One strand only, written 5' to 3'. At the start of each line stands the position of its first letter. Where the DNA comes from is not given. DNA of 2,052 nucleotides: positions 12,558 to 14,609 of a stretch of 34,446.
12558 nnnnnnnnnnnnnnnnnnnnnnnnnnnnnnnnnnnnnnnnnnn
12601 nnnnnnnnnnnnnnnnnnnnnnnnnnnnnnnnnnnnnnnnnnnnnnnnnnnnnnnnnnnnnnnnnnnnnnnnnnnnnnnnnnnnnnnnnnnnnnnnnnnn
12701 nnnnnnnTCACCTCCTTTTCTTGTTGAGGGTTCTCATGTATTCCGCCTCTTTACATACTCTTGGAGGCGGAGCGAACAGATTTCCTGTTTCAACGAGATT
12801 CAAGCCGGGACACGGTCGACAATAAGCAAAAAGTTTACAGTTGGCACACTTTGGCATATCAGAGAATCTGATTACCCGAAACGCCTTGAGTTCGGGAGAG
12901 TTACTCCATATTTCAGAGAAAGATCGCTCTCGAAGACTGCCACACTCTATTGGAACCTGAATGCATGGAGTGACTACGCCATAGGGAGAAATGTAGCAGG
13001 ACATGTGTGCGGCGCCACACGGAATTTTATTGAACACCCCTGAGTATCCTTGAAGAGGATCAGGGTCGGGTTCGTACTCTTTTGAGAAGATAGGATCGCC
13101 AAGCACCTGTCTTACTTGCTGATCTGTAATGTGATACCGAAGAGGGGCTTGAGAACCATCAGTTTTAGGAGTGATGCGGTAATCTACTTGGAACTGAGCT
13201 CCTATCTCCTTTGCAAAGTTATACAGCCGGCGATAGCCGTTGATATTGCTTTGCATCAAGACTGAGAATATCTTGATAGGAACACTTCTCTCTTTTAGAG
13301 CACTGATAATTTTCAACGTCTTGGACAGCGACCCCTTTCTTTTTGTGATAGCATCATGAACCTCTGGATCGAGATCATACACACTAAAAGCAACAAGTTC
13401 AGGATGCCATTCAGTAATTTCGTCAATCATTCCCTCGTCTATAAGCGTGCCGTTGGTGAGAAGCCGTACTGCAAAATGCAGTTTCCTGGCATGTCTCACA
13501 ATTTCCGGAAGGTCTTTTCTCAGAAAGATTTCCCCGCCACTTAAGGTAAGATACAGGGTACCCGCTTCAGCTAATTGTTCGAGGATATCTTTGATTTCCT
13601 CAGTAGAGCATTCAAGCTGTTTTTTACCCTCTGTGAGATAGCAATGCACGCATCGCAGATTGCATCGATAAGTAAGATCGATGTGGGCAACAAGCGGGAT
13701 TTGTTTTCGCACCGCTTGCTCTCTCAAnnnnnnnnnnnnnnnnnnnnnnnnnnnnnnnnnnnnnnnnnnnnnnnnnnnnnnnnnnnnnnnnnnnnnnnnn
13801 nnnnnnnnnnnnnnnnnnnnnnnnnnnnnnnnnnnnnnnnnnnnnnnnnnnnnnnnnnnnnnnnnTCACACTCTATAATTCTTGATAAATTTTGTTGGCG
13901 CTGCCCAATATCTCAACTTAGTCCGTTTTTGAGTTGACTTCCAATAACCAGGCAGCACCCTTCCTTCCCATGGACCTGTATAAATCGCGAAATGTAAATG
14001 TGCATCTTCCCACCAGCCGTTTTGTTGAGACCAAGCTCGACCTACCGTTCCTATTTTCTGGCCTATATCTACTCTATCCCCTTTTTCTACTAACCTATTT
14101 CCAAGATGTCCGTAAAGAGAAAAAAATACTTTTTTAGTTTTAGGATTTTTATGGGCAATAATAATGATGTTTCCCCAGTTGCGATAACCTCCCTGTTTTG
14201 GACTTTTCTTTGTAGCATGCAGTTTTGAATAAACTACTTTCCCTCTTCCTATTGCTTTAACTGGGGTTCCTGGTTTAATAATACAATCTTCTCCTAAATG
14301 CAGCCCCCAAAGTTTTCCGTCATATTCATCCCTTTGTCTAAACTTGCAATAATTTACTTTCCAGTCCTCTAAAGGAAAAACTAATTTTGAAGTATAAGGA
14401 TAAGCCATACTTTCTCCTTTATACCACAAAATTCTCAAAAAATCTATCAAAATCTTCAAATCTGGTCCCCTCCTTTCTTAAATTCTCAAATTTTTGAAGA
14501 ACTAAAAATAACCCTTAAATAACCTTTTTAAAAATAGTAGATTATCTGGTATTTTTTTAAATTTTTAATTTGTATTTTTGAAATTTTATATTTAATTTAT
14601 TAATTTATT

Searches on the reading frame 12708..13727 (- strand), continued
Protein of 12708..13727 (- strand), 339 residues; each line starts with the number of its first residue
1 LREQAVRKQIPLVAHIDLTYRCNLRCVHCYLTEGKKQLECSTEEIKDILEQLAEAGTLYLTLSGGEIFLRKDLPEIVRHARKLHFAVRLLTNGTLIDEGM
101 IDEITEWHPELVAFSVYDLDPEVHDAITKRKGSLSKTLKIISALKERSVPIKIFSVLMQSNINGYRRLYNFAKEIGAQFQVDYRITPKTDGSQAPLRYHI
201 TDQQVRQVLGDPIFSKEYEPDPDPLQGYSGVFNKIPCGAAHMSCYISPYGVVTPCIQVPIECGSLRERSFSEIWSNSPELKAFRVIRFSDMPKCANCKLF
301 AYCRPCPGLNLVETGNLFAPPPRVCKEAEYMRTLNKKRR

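Call 37: search_protein_families(library=ncbifam, proteins=[P0001], max_evalue=10)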
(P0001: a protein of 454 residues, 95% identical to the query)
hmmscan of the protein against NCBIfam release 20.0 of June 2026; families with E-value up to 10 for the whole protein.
P0001 (454 aa): 88 families (the best 25 are shown)
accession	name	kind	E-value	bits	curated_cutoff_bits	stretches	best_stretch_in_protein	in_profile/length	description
TIGR04055.1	rSAM_NirJ2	equivalog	1.6e-36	126.5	500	2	133-300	6-174/326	putative heme d1 biosynthesis radical SAM protein NirJ2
TIGR04545.1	rSAM_ahbD_hemeb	equivalog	6.2e-36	124.5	500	2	132-296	5-171/339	heme b synthase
TIGR03962.1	mycofact_rSAM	equivalog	1.1e-35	123.4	265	1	125-420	10-311/339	mycofactocin radical SAM maturase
TIGR02109.1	PQQ_syn_pqqE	equivalog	4.5e-33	114.6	381.35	2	124-293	4-175/358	pyrroloquinoline quinone biosynthesis protein PqqE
TIGR04250.1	SCM_rSAM_ScmE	equivalog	1.7e-31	109.4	400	2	129-284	5-162/358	SynChlorMet cassette radical SAM/SPASM protein ScmE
TIGR04053.2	TIGR04053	equivalog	2.1e-30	106.2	395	2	124-294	5-180/366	TIGR04053 family radical SAM/SPASM domain-containing protein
NF012164.0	AlbA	equivalog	3.6e-30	104.8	850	1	25-421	26-411/442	subtilosin maturase AlbA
TIGR04051.1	rSAM_NirJ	equivalog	1.3e-29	103.2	515.45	2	132-289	7-165/354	heme d1 biosynthesis radical SAM protein NirJ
NF045574.1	sacti_mat_StsB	exception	1.2e-27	96.9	625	1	131-430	100-404/466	StsB family radical SAM/SPASM domain sactipeptide maturase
NF050035.1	rSAM_WgK_link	exception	1.1e-26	93.7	650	2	124-294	6-178/367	radical SAM/SPASM peptide maturase WgkB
TIGR04303.1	GeoRSP_rSAM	equivalog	2.8e-24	86.3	400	1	126-438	4-323/325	GeoRSP system radical SAM/SPASM protein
TIGR04546.1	rSAM_ahbC_deAc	equivalog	4.4e-24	85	650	2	126-286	39-199/390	12,18-didecarboxysiroheme deacetylase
TIGR04347.1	pseudo_SAM_Halo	equivalog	8e-23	81.3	525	2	122-280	34-192/390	TIGR04347 family pseudo-SAM/SPASM protein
TIGR02668.1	moaA_archaeal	equivalog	2.1e-22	79.5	325.25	1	131-315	14-201/303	GTP 3',8-cyclase MoaA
TIGR03961.1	rSAM_PTO1314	hypoth_equivalog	5.4e-22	78.5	306.05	1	116-373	13-266/332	PTO1314 family radical SAM protein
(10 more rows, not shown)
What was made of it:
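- On Sactipeptide / ranthipeptide: 105 against 850, 72 against 300 and 97 against 625 bits (call 37).
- Closest known: Sactipeptide / ranthipeptide systems. Different: Scores are far below every curated cut-off (AlbA 105 against 850 bits; SkfB 72 against 300; StsB 97 against 625) (call 37).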

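Call 46: search_protein_families(library=ncbifam, proteins=[L046:1639-2472:+, L046:2462-2755:+, L046:2757-3794:+, L074:2523-3500:+], max_evalue=0.001)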
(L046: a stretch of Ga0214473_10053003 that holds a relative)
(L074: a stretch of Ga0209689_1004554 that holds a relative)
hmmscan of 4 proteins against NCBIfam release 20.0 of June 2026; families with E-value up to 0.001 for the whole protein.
L046:1639-2472:+ (277 aa): 3 families
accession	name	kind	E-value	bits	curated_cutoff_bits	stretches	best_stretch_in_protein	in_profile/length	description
TIGR04355.1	HprK_rel_B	hypoth_equivalog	3.9e-08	32.8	200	1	7-180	12-195/351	HprK-related kinase B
TIGR04352.1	HprK_rel_A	equivalog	1.7e-06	27.4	200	1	132-182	97-149/280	HprK-related kinase A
TIGR04249.1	SCM_chp_ScmC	equivalog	2e-05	24.1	125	1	118-275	113-288/292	SynChlorMet cassette protein ScmC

L046:2462-2755:+ (97 aa): 5 families
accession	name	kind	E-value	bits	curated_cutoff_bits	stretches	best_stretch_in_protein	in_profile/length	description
NF033536.1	lasso_PqqD_Bac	exception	6.7e-12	45.4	80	1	7-88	5-86/88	lasso peptide biosynthesis PqqD family chaperone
TIGR04248.1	SCM_PqqD_rel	equivalog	3.6e-09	36.7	100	1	23-88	16-81/84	SynChlorMet cassette protein ScmD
TIGR04302.1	geo_PqqD_fam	equivalog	2.1e-07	31.3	100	1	26-88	39-100/102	GeoRSP system PqqD family peptide chaperone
NF033530.1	lasso_PqqD_Strm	exception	1.2e-06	28.6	70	1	23-88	13-78/78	lasso peptide biosynthesis PqqD family chaperone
TIGR03859.1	PQQ_PqqD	equivalog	9.8e-06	25.4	46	1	32-87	25-79/81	pyrroloquinoline quinone biosynthesis peptide chaperone PqqD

L046:2757-3794:+ (345 aa): 64 families (the best 25 are shown)
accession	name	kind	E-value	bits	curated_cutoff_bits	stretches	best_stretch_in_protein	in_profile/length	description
TIGR04545.1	rSAM_ahbD_hemeb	equivalog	3.6e-47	161.4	500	2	24-186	4-168/339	heme b synthase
TIGR03962.1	mycofact_rSAM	equivalog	3.9e-41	141.4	265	1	18-312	10-311/339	mycofactocin radical SAM maturase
TIGR04055.1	rSAM_NirJ2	equivalog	2.4e-38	132.5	500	2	24-186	4-167/326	putative heme d1 biosynthesis radical SAM protein NirJ2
TIGR04053.2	TIGR04053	equivalog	4.6e-37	128.1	395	2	16-185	4-178/366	TIGR04053 family radical SAM/SPASM domain-containing protein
TIGR04250.1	SCM_rSAM_ScmE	equivalog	8.7e-35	120.3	400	2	23-178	6-163/358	SynChlorMet cassette radical SAM/SPASM protein ScmE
TIGR04051.1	rSAM_NirJ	equivalog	2.6e-34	118.8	515.45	1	23-181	5-164/354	heme d1 biosynthesis radical SAM protein NirJ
NF045574.1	sacti_mat_StsB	exception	6.6e-34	117.5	625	1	23-336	99-418/466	StsB family radical SAM/SPASM domain sactipeptide maturase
TIGR02109.1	PQQ_syn_pqqE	equivalog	1.7e-30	106.2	381.35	1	17-185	4-174/358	pyrroloquinoline quinone biosynthesis protein PqqE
TIGR04303.1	GeoRSP_rSAM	equivalog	6.3e-30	104.9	400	2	17-183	2-167/325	GeoRSP system radical SAM/SPASM protein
TIGR04546.1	rSAM_ahbC_deAc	equivalog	8.3e-28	97.3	650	1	15-181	35-201/390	12,18-didecarboxysiroheme deacetylase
NF050035.1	rSAM_WgK_link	exception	1.1e-26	93.7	650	1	18-187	7-178/367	radical SAM/SPASM peptide maturase WgkB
NF012164.0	AlbA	equivalog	7.5e-26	90.5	850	1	17-313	110-411/442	subtilosin maturase AlbA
TIGR04054.1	rSAM_NirJ1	equivalog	3.4e-25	88.5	650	1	14-181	31-198/387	putative heme d1 biosynthesis radical SAM protein NirJ1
TIGR03961.1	rSAM_PTO1314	hypoth_equivalog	4.2e-25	88.8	306.05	1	4-187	7-185/332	PTO1314 family radical SAM protein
TIGR04347.1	pseudo_SAM_Halo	equivalog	1.1e-23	84.2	525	1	16-184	35-203/390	TIGR04347 family pseudo-SAM/SPASM protein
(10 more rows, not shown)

L074:2523-3500:+ (325 aa): 6 families
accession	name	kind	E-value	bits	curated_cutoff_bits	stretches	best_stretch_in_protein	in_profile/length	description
TIGR04249.1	SCM_chp_ScmC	equivalog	2.4e-10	40.2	125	1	148-325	94-291/292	SynChlorMet cassette protein ScmC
TIGR04352.1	HprK_rel_A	equivalog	7.3e-10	38.4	200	1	169-231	88-152/280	HprK-related kinase A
NF011512.0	PRK14950.1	equivalog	7.1e-05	22.1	593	1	187-212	36-61/585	DNA polymerase III subunits gamma and tau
TIGR02397.1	dnaX_nterm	equivalog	0.00049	19.5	250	1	189-208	36-55/355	DNA polymerase III subunit gamma/tau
NF011524.0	PRK14963.1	equivalog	0.00069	18.8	601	1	187-212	34-59/647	DNA polymerase III subunits gamma and tau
NF011531.0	PRK14971.1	equivalog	0.00083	18.3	685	0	190-208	40-58/614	DNA polymerase III subunit gamma/tau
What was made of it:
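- On SynChlorMet cassette: In the sister clade ScmC scores 24-40 against 125 and ScmD 37 against 100 (call 46).
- Closest known: Lasso-peptide leader recognition. Same: The stand-alone PqqD of the sister clade matches lasso PqqD models (call 46).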

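Call 69: predict_structure(alignment_id=A5)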
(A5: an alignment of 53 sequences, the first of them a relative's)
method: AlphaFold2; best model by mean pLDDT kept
length: 454 residues; sequences in the alignment: 53
mean_pLDDT: 89.9   pTM: 0.90
mean pLDDT of the five models: 89.9, 89.2, 87.9, 87.5, 87.3
residues with pLDDT >= 90: 326; 70-90: 96; 50-70: 22; < 50: 10
segments of 3 or more residues with pLDDT < 50: 333-341
pLDDT, mean of each block of 10 residues (from residue 1): 75 95 92 92 94 95 94 92 93 84 55 88 94 95 87 96 98 96 96 98 95 93 96 97 97 97 96 95 95 91 85 92 83 42 76 87 95 90 96 94 90 88 89 91 90 78
secondary structure, 60 per line:
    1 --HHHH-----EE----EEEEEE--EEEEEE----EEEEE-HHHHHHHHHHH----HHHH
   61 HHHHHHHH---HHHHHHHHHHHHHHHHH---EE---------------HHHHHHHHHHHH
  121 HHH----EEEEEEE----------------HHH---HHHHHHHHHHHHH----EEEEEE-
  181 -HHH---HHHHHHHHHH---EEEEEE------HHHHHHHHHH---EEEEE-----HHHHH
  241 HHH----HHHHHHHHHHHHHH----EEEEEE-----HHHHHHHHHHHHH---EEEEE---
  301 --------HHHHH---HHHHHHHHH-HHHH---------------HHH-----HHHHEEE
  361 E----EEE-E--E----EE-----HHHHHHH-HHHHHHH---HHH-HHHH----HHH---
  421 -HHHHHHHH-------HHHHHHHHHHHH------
elements in order: H3-6 E18-23 E26-31 E36-40 H42-52 H57-68 H72-88 H109-123 E128-134 H157-169 E174-179 H188-197 E201-206 H213-222 E226-230 H236-243 H248-261 E266-271 H277-289 E293-297 H309-313 H317-325 H327-330 H354-357 E358-361 E366-368 H385-391 H393-399 H407-410 H422-429 H437-448

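Call 73: fold_search(model_id=the predicted structure, library=pdb)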
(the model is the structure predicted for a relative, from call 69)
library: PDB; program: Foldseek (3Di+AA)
matches with E <= 10: 1832; with E <= 0.001: 169
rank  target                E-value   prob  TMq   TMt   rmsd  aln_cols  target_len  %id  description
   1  6efn                  1.9e-17  1.00  0.49  0.57  10.5       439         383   18  Structure of a RiPP maturase, SkfB (released 2018-10-24)
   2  5v1s_B                3.8e-17  1.00  0.57  0.60   9.8       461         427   18  Crystal structure of Streptococcus suis SuiB bound to S-adenosylmethionine (released 2017-08-30)
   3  5v1t_A                4.2e-17  1.00  0.61  0.63   8.7       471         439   16  Crystal structure of Streptococcus suis SuiB bound to precursor peptide SuiA (released 2017-08-30)
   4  5v1q_B                6.2e-17  1.00  0.59  0.60   9.2       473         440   18  Crystal structure of Streptococcus suis SuiB (released 2017-08-30)
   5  5why_B                7.4e-17  1.00  0.54  0.58  18.6       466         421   16  Structural Insights into Thioether Bond Formation in the Biosynthesis of Sactipeptides (released 2017-07-26)
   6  5v1s_A                2.4e-16  1.00  0.57  0.61   8.7       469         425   18  Crystal structure of Streptococcus suis SuiB bound to S-adenosylmethionine (released 2017-08-30)
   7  5v1q_A                1.1e-15  1.00  0.58  0.61   8.9       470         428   18  Crystal structure of Streptococcus suis SuiB (released 2017-08-30)
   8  5wgg_A                2.8e-15  1.00  0.55  0.57  18.2       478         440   17  Structural Insights into Thioether Bond Formation in the Biosynthesis of Sactipeptides (released 2017-07-26)
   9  8vpo                  1.9e-13  1.00  0.50  0.51  16.3       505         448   15  X-Ray Crystal Structure of TigE from Paramaledivibacter caminithermalis (released 2024-02-07)
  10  6c8v                  3.1e-13  1.00  0.51  0.71   6.0       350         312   20  X-ray structure of PqqE from Methylobacterium extorquens (released 2018-02-14)
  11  2fb2_B                8.5e-12  1.00  0.44  0.60   6.5       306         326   16  Structure of the MoaA Arg17/266/268/Ala triple mutant (released 2006-05-09)
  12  4k36_B                1.4e-11  1.00  0.53  0.65   5.8       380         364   17  His6 tagged anSMEcpe with bound AdoMet (released 2013-05-08)
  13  4k39_A                1.7e-11  1.00  0.50  0.61   6.6       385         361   17  Native anSMEcpe with bound AdoMet and Cp18Cys peptide (released 2013-05-08)
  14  4k36_A                2.1e-11  1.00  0.51  0.60   6.6       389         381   18  His6 tagged anSMEcpe with bound AdoMet (released 2013-05-08)
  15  4k37_A                2.2e-11  1.00  0.53  0.64   6.3       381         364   17  Native anSMEcpe with bound AdoMet (released 2013-05-08)
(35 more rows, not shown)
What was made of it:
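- Closest known: Sactipeptide / ranthipeptide systems. Same: SkfB and CteB are the top structural neighbours (call 73), and the full-length profile alignment is to AlbA (call 37).
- Closest known: Streptide system. Same: SuiB is among the best structural matches (TM about 0.6, call 73).
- The AF2 model (pLDDT 90) is closest to SkfB, SuiB and CteB, all RRE-rSAM RiPP maturases (calls 69, 73). The fused N-terminal RRE and the fold neighbours are sactisynthase/streptide-like (call 73).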

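Call 77: search_protein_families(library=padloc, proteins=[P0001], max_evalue=0.01)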
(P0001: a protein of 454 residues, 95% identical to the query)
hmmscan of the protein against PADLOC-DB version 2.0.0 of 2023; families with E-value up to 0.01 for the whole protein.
P0001 (454 aa): 3 families
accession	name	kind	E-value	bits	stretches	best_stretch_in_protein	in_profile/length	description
PDLC02903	pVip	-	2.8e-21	74.2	1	132-278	5-151/257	Viperins not associated with kinases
PDLC02904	pVip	-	5.5e-18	63.4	1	128-278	4-155/262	Viperins associated with kinases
PDLC02905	pVip-kinase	-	1.7e-11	42.1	1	110-277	166-342/474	Viperin-kinase fusion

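Call 83: find_related_loci(query=A1, collection=viral_contigs, flank=4000)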
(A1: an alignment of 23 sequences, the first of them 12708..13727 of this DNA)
Query A1 (339 aa) in viral_contigs; peptide patterns used: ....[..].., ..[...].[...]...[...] (x = any residue, [..] = any of these).
17 stretches matched a pattern, but none encodes a relative of the query by tblastn (E <= 1e-3).
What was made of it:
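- Tried and rejected: A scan of viral contigs for the rSAM found none (call 83).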

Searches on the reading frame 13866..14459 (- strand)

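Call 3: search_protein_families(library=ncbifam, proteins=[window:13866-14459:-], max_evalue=1)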
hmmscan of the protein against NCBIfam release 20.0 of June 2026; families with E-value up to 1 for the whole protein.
window:13866-14459:- (197 aa): 15 families
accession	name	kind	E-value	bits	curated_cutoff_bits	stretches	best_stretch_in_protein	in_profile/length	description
NF004799.0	PRK06148.1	subfamily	4.1e-11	41.6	1128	1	53-162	440-540/1015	hypothetical protein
NF040883.1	amid_act_ActS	equivalog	2.6e-08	33.5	375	1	56-145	138-212/242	amidase activator ActS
NF052530.1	Heli_ShapePgp3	exception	6.5e-07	28.7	300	1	18-161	133-253/270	peptidoglycan metallopeptidase Pgp3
NF053825.1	PdgNdpepShyA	equivalog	4.9e-06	25.5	700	1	54-157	296-378/425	peptidoglycan DD-endopeptidase ShyA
NF053824.1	PdgNdpepShyC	equivalog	6.6e-06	25.3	700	1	53-157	295-378/429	peptidoglycan DD-endopeptidase ShyC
NF008652.0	PRK11649.1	equivalog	1.2e-05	24.2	341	1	53-160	312-398/439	murein DD-endopeptidase MepM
NF052529.1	PG_M23_Pgp6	exception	4.7e-05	22.2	600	1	54-165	335-425/452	peptidoglycan metallopeptidase Pgp6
NF008123.1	PRK10871.1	equivalog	0.00015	21.3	311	1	64-142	275-338/365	murein hydrolase activator NlpD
NF041208.1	celldiv_DipM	equivalog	0.00094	18.5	740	1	56-141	321-391/419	cell division endopeptidase DipM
NF053738.1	S2SprSpoIIQBc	equivalog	0.0021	17.7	250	1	96-159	155-210/232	stage II sporulation protein SpoIIQ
NF008644.1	PRK11637.1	equivalog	0.0049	15.9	270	1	63-147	295-363/385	murein hydrolase activator EnvC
NF052336.1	PdgHdaseHSB100310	equivalog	0.0053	16.2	500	1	94-160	86-142/316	peptidoglycan hydrolase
NF050804.1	CellDivDipMCaul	equivalog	0.0079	15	900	1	62-159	536-613/634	cell division endopeptidase DipM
NF045981.1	MSC0775_fam_LP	subfamily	0.039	12.4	250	0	53-78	474-499/740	MSC_0775 family lipoprotein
NF041837.1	rnfC_Methano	equivalog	0.052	12.4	650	1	117-139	22-44/438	Rnf electron transport complex subunit RnfC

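Call 4: search_protein_families(library=pfam, proteins=[window:13866-14459:-], max_evalue=1)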
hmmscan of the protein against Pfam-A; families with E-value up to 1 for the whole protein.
window:13866-14459:- (197 aa): 2 families
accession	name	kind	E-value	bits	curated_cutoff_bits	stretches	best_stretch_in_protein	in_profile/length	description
PF01551.29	Peptidase_M23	-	8.8e-17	61.5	28.7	1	54-161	3-89/96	Peptidase family M23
PF13375.12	RnfC_N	-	0.0054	17.2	25.6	1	107-143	26-65/101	RnfC Barrel sandwich hybrid domain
